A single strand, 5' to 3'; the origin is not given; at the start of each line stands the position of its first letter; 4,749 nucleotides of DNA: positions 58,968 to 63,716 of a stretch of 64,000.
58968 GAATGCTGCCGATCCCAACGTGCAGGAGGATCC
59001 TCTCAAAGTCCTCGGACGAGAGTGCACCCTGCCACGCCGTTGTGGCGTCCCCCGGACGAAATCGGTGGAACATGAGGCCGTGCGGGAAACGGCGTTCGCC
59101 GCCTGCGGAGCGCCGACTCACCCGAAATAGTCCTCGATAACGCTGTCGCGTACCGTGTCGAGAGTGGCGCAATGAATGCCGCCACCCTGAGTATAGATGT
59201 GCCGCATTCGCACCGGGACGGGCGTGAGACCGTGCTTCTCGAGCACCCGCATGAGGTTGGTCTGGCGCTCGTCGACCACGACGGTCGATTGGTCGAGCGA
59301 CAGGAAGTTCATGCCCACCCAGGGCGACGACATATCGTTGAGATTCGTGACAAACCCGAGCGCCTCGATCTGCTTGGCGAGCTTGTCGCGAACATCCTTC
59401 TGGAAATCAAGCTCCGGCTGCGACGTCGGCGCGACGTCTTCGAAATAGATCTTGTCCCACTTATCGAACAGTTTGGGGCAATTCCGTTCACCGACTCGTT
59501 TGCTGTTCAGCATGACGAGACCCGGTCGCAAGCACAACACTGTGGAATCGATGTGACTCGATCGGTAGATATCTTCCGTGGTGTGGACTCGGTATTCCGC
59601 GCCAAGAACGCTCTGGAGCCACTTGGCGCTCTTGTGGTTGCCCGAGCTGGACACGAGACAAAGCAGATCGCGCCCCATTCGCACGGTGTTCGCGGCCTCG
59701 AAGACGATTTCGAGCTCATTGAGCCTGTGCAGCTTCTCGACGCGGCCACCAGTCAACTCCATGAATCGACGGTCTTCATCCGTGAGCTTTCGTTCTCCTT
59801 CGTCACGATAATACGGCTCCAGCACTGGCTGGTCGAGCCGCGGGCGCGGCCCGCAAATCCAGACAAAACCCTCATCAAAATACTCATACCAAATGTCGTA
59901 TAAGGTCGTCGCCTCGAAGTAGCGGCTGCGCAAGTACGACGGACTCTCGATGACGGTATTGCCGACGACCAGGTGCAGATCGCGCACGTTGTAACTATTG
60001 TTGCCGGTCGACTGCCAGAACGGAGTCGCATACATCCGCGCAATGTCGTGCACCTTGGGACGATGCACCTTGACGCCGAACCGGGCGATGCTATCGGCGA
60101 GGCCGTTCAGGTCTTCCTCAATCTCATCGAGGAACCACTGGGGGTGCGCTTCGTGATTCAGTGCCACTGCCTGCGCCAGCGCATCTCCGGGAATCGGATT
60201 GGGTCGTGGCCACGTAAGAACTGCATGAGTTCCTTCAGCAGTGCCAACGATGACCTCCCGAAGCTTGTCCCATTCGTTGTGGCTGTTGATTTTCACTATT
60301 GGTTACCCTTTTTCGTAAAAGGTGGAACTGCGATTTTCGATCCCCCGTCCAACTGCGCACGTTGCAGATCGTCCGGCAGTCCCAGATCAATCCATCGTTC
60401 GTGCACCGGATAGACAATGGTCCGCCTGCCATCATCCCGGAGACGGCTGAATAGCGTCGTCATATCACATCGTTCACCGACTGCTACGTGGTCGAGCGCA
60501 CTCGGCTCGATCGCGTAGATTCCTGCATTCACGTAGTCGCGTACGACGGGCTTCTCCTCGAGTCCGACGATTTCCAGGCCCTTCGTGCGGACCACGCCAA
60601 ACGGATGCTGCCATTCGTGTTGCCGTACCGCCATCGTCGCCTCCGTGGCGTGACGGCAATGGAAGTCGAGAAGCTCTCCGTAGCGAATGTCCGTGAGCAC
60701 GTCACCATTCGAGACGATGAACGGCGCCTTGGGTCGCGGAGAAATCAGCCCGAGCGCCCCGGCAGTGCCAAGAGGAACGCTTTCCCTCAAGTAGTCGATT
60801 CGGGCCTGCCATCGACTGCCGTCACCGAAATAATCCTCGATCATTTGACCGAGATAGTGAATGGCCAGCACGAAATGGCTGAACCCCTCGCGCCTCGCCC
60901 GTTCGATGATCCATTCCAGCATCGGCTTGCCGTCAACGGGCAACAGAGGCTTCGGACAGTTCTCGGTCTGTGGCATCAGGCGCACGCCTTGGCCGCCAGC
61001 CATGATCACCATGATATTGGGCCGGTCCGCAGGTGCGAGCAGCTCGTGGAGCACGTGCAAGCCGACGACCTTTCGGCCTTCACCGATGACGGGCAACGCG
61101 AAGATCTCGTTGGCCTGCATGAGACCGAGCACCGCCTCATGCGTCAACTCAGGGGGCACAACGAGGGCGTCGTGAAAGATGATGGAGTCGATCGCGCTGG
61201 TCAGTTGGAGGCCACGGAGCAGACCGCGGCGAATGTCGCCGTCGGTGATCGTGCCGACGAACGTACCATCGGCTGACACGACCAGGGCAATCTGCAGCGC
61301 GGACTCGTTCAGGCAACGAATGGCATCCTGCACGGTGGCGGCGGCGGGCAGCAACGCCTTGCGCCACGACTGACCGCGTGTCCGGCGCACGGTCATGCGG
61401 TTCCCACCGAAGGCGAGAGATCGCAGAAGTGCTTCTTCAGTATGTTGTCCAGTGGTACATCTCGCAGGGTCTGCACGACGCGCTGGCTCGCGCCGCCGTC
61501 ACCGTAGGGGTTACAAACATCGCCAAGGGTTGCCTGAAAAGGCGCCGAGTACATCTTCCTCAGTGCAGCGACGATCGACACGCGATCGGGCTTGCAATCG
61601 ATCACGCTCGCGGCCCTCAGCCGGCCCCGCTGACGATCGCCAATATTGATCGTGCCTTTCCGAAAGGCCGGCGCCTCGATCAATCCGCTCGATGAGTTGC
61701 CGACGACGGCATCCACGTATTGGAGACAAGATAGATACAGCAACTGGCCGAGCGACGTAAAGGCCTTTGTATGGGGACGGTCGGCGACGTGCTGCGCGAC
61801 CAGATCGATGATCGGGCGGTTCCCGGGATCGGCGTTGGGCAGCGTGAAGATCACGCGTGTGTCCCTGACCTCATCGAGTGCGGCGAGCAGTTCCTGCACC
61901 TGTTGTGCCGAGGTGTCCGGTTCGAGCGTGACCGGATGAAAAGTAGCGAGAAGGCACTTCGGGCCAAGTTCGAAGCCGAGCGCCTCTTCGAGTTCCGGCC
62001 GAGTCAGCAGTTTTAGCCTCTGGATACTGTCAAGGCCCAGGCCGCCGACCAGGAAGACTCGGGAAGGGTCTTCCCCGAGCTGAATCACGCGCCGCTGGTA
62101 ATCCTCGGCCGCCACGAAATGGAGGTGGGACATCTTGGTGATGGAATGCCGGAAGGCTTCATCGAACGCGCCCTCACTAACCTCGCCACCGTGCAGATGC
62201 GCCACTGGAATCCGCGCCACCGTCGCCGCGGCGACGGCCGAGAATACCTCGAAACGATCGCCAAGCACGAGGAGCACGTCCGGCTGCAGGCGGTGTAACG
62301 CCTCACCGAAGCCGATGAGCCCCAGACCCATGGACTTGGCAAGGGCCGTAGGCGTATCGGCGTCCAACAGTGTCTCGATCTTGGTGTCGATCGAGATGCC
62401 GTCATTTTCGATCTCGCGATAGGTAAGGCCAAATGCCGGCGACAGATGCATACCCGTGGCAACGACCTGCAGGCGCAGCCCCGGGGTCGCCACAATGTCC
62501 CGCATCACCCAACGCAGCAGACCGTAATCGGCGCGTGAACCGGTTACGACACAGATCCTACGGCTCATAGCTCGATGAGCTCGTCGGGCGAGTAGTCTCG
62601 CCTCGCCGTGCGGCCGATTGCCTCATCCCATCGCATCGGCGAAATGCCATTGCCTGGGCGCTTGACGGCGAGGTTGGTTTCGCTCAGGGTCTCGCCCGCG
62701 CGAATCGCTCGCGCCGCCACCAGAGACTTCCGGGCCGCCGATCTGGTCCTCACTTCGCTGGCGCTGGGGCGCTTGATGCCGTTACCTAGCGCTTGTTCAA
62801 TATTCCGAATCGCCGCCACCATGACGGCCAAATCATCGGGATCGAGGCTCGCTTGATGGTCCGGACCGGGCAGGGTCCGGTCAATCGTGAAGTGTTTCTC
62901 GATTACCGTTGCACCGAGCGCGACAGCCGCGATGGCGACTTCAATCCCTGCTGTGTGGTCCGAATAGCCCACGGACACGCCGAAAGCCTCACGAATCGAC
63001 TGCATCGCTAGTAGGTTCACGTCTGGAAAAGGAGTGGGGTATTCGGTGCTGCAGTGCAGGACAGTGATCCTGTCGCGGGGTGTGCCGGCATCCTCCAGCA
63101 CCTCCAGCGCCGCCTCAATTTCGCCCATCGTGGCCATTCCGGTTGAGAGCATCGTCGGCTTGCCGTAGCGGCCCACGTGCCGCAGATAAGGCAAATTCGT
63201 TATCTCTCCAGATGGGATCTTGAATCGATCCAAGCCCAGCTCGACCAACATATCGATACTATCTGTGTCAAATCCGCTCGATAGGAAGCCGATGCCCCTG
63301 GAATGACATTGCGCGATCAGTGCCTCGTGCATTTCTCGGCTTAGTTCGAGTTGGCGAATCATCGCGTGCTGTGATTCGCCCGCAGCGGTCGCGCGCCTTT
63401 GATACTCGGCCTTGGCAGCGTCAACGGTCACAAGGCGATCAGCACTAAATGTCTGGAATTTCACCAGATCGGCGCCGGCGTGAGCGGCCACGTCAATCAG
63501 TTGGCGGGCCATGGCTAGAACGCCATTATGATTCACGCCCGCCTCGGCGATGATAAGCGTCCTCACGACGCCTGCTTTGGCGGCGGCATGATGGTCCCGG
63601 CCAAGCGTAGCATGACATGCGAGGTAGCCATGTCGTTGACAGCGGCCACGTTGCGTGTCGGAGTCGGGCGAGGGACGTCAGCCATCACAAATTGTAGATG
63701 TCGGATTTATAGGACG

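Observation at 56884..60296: Amidinotransferase - CE4 deacetylase - methyltransferase cassette embedded in the legionaminic-acid-type operon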

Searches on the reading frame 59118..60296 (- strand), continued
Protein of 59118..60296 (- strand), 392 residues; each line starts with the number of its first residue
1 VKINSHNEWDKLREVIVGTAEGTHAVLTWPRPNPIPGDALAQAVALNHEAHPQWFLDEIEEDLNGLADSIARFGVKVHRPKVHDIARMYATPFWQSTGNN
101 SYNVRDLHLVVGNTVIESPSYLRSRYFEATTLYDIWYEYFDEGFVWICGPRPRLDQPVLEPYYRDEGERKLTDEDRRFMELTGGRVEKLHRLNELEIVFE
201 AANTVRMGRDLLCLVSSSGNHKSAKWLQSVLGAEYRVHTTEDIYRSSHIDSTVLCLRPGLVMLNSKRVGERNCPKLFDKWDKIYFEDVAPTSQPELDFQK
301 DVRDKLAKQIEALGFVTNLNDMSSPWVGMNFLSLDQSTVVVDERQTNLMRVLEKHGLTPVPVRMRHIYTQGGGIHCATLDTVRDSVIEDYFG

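Call 62: predict_structure(alignment_id=A2)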
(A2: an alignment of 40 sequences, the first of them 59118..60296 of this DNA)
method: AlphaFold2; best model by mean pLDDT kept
length: 392 residues; sequences in the alignment: 40
mean_pLDDT: 73.8   pTM: 0.76
mean pLDDT of the five models: 73.8, 72.7, 70.5, 67.6, 54.3
residues with pLDDT >= 90: 46; 70-90: 217; 50-70: 92; < 50: 37
segments of 3 or more residues with pLDDT < 50: 323-341, 369-379
pLDDT, mean of each block of 10 residues (from residue 1): 50 74 85 94 88 78 81 82 83 87 65 80 80 86 86 77 56 64 61 74 80 75 88 88 65 78 81 88 74 71 87 88 44 37 66 76 59 40 61 78
secondary structure, 60 per line:
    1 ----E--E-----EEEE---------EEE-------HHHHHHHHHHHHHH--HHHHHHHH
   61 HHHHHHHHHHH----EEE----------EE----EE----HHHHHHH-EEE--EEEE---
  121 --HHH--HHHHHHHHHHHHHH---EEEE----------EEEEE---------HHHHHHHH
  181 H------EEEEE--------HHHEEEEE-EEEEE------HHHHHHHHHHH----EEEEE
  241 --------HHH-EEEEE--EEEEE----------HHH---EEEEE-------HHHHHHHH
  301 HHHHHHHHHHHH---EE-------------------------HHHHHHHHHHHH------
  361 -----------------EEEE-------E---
elements in order: E14-17 E27-29 H37-50 H53-71 E76-78 H101-107 E109-111 E114-117 H128-141 E145-148 E159-163 H173-181 E188-192 E204-208 E210-214 H221-231 E236-240 E253-257 E260-264 E281-285 H293-312 H343-354 E378-381

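Call 82: fold_search(model_id=the predicted structure, library=pdb)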
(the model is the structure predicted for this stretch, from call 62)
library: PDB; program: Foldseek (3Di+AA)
matches with E <= 10: 177; with E <= 0.001: 57
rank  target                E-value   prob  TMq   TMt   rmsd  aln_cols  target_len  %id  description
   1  1bwd_A                8.8e-27  1.00  0.69  0.77   5.8       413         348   35  INOSAMINE-PHOSPHATE AMIDINOTRANSFERASE STRB1 FROM STREPTOMYCES GRISEUS (released 1999-01-13)
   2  6u1r_A                6.5e-24  1.00  0.68  0.74   7.0       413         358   30  SxtG an amidinotransferase from the Microseira wollei in Saxitoxin biosynthetic pathway (released 2020-03-18)
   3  2jdx                  8.8e-23  1.00  0.66  0.72   7.4       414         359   28  CRYSTAL STRUCTURE OF HUMAN L-ARGININE:GLYCINE AMIDINOTRANSFERASE, DELETIONMUTANT ATDELTAM302 (released 1999-02-09)
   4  1jdw                  9.9e-23  1.00  0.66  0.72   7.3       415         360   28  CRYSTAL STRUCTURE AND MECHANISM OF L-ARGININE: GLYCINE AMIDINOTRANSFERASE: A MITOCHONDRIAL ENZYME INVOLVED IN CREATINE B (released 1998-01-28)
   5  6u1r_B                1.3e-22  1.00  0.65  0.74   6.7       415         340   29  SxtG an amidinotransferase from the Microseira wollei in Saxitoxin biosynthetic pathway (released 2020-03-18)
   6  4jdw                  3.3e-22  1.00  0.66  0.71   7.5       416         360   28  CRYSTAL STRUCTURE AND MECHANISM OF L-ARGININE: GLYCINE AMIDINOTRANSFERASE: A MITOCHONDRIAL ENZYME INVOLVED IN CREATINE B (released 1998-01-28)
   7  5wpi_A                5.1e-22  1.00  0.70  0.75   6.5       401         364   28  The virulence-associated protein HsvA from the fire blight pathogen Erwinia amylovora is a polyamine amidinotransferas (released 2017-11-15)
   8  2ci3                  1.4e-07  1.00  0.37  0.51  12.1       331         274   12  Crystal Structure of Dimethylarginine dimethylaminohydrolase crystal form I (released 2006-05-17)
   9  6szq_A                1.5e-07  1.00  0.38  0.52   7.2       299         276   12  Crystal structure of human DDAH-1 (released 2019-12-25)
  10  7ut0_B                1.8e-07  1.00  0.38  0.52  11.7       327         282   12  Human DDAH-1, apo form (released 2022-05-18)
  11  2jaj_B                2.1e-07  1.00  0.38  0.51  11.1       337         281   13  DDAH1 complexed with L-257 (released 2007-02-13)
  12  2jai_A                5.1e-07  1.00  0.38  0.53  11.7       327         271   12  DDAH1 complexed with citrulline (released 2007-02-13)
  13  6szq_F                6.5e-07  1.00  0.37  0.51  11.6       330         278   12  Crystal structure of human DDAH-1 (released 2019-12-25)
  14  2ci5_A                6.9e-07  1.00  0.38  0.53   9.6       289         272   13  Crystal structure of Dimethylarginine Dimethylaminohydrolase I in complex with L-homocysteine (released 2006-05-17)
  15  2c6z                  6.9e-07  1.00  0.38  0.52  12.0       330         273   12  crystal structure of dimethylarginine dimethylaminohydrolase I in complex with citrulline (released 2006-05-17)
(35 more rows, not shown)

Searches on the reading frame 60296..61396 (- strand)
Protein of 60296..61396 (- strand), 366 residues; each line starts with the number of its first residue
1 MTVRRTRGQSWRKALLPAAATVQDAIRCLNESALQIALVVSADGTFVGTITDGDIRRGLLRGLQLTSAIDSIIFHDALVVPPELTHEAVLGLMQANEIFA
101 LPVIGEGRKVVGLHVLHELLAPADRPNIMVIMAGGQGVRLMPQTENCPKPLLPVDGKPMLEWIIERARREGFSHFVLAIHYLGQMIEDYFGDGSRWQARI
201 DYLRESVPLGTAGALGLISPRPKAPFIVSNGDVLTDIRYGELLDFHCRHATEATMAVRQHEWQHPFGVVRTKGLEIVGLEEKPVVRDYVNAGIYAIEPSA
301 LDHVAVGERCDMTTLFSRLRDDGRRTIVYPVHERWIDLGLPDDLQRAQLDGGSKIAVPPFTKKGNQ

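Call 3: search_protein_families(library=pfam, proteins=[window:60296-61396:-], max_evalue=0.01)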
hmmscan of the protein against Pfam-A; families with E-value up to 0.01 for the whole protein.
window:60296-61396:- (366 aa): 3 families
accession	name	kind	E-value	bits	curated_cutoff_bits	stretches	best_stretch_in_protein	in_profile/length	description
PF00483.29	NTP_transferase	-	6.1e-31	108.3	21.2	1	130-349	3-240/245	Nucleotidyl transferase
PF00571.33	CBS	-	2.9e-10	40.8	24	2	17-59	13-55/57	CBS domain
PF12804.13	NTP_transf_3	-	2.4e-08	34.7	27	1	130-269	2-133/160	MobA-like NTP transferase domain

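Call 4: search_protein_families(library=ncbifam, proteins=[window:60296-61396:-], max_evalue=0.01)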
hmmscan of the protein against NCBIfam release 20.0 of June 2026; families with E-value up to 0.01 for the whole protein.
window:60296-61396:- (366 aa): 37 families (the best 25 are shown)
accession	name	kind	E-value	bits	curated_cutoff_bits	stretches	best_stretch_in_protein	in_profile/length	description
NF052502.1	man1P_GTase_Rv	exception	4.6e-39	134.3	440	1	130-350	4-229/352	mannose-1-phosphate guanylyltransferase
TIGR03992.1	Arch_glmU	subfamily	5.6e-38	130.8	292.1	1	129-347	3-223/393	bifunctional sugar-1-phosphate nucleotidylyltransferase/acetyltransferase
NF045761.1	NAMPUrTaseMurU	equivalog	3.1e-34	118.8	250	1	130-347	4-223/226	N-acetylmuramate alpha-1-phosphate uridylyltransferase MurU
NF049965.1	GlMnHpPGnyltfHddC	equivalog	9.5e-21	74.4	300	1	130-345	4-215/221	D-glycero-D-manno-heptose 1-phosphate guanosyltransferase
NF041313.1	UDPGP_AglF_Halo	equivalog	3.8e-20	72.3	400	1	130-307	4-185/234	UTP--glucose-1-phosphate uridylyltransferase AglF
TIGR02623.1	G1P_cyt_trans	equivalog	1.5e-18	67.2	300.25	2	129-191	3-65/255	glucose-1-phosphate cytidylyltransferase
TIGR01208.1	rmlA_long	equivalog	3.9e-18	65.5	320.25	1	130-347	3-230/353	glucose-1-phosphate thymidylyltransferase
NF041173.1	Sug_nt_acttase_Thmprot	equivalog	3.1e-14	52.7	600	1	130-344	4-220/405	bifunctional sugar-1-phosphate nucleotidylyltransferase/acetyltransferase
TIGR01207.1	rmlA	equivalog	8.2e-11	41.5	360.65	1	130-301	3-180/286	glucose-1-phosphate thymidylyltransferase RfbA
TIGR00393.1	kpsF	subfamily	4.6e-10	39.5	203.7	1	18-113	171-266/268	KpsF/GutQ family sugar-phosphate isomerase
NF003670.0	PRK05293.1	equivalog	5.2e-10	38.8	470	2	227-305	122-205/382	glucose-1-phosphate adenylyltransferase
TIGR01173.1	glmU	equivalog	2.9e-09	36.3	366.85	1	129-302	3-178/452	bifunctional UDP-N-acetylglucosamine diphosphorylase/glucosamine-1-phosphate N-acetyltransferase GlmU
TIGR01099.1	galU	equivalog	3.4e-09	36.7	326.8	1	129-192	4-67/261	UTP--glucose-1-phosphate uridylyltransferase GalU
NF010935.0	PRK14355.1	equivalog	1e-07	31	718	1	130-303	7-185/459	bifunctional UDP-N-acetylglucosamine diphosphorylase/glucosamine-1-phosphate N-acetyltransferase GlmU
NF008581.0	PRK11543.1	equivalog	1.5e-07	30.8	481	1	18-119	214-315/321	arabinose-5-phosphate isomerase GutQ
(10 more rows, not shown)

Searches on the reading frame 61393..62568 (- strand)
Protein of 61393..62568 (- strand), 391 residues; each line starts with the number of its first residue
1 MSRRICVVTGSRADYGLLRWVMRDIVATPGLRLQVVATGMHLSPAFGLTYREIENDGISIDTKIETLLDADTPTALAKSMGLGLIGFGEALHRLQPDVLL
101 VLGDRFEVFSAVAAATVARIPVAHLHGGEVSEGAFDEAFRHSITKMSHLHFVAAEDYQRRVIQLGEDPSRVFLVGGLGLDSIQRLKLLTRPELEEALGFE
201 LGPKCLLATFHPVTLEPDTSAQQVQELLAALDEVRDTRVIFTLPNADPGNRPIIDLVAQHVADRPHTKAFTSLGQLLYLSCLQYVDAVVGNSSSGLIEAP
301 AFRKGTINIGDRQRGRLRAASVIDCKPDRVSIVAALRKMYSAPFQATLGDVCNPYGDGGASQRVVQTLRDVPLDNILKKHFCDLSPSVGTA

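Call 58: search_protein_families(library=ncbifam, proteins=[window:61393-62568:-], max_evalue=1e-10)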
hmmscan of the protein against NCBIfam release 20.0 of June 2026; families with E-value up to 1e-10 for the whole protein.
window:61393-62568:- (391 aa): 2 families
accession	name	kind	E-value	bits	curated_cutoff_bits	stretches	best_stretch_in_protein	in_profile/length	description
TIGR03568.1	NeuC_NnaA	equivalog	6.7e-140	466.1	235.9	1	3-368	1-365/365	UDP-N-acetylglucosamine 2-epimerase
TIGR00236.1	wecB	equivalog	4e-23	82.2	210.15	1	4-369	2-363/366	non-hydrolyzing UDP-N-acetylglucosamine 2-epimerase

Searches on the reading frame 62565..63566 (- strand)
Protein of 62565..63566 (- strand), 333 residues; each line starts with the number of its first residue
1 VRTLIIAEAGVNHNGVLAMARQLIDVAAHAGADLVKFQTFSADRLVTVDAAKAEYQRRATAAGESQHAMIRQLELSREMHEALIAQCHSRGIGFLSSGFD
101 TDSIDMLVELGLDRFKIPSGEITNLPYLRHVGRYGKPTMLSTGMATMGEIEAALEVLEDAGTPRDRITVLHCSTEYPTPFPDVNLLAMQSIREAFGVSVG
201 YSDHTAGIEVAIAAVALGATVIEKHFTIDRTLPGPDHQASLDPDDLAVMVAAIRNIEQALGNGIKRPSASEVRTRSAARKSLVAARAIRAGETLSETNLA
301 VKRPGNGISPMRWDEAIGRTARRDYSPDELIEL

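Call 58: search_protein_families(library=ncbifam, proteins=[window:62565-63566:-], max_evalue=1e-10)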
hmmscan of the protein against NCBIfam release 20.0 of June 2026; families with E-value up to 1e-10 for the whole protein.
window:62565-63566:- (333 aa): 2 families
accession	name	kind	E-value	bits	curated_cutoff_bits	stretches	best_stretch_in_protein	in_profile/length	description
TIGR03569.1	NeuB_NnaB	equivalog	1.4e-148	494.3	399.65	1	3-331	1-329/329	N-acetylneuraminate synthase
TIGR03586.1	PseI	equivalog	1.1e-83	281.2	340.25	1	3-324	2-320/327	pseudaminic acid synthase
